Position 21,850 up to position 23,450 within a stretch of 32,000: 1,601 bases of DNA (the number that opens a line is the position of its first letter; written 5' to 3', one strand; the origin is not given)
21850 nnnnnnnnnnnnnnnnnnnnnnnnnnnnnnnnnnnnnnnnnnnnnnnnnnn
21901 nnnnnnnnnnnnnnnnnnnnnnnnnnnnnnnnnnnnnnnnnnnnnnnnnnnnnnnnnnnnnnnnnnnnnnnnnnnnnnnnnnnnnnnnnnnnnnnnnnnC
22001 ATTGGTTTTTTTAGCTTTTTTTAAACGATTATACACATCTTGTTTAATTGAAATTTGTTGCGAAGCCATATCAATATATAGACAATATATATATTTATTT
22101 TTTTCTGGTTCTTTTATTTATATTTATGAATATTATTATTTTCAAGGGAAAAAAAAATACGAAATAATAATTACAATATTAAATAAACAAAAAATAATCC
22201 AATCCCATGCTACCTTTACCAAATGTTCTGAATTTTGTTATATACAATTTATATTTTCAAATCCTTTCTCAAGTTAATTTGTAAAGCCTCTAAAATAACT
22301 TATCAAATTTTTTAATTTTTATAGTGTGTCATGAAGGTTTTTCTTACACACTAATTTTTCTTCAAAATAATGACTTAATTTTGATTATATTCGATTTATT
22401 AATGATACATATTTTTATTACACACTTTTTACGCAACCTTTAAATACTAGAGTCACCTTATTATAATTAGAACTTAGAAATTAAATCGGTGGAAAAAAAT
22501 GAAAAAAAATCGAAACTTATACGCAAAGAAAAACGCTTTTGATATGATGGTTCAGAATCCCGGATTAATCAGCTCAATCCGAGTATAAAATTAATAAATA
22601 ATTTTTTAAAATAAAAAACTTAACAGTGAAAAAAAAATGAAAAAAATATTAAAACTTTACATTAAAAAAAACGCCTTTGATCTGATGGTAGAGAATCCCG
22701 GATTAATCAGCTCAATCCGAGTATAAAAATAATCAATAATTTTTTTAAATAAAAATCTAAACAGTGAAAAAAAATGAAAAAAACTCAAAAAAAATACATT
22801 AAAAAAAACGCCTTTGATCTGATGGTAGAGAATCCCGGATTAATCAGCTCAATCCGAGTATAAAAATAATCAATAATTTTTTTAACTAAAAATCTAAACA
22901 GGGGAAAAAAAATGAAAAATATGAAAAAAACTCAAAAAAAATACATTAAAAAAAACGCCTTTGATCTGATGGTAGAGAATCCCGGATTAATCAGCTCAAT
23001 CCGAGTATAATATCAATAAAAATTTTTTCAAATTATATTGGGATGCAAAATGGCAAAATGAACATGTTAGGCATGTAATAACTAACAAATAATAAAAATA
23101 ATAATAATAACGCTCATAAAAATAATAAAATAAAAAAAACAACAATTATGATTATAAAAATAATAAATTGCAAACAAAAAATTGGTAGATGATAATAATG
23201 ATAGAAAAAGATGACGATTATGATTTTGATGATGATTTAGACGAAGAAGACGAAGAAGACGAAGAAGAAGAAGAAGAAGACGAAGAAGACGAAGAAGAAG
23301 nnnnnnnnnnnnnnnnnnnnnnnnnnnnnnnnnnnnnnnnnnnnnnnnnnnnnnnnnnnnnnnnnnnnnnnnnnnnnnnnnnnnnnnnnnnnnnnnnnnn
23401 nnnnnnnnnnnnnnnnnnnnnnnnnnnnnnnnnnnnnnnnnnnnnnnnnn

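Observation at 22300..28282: Candidate novel module: cationic peptide array, acidic-tailed filament-type protein, RHH/wH adaptor and multi-wH scaffold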

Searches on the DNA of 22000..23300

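Call 84: search_rna_families(source=window, start=22000, end=23300, threshold=evalue, max_evalue=1)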
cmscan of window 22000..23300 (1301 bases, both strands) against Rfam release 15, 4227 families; matches with E-value up to 1: 0.
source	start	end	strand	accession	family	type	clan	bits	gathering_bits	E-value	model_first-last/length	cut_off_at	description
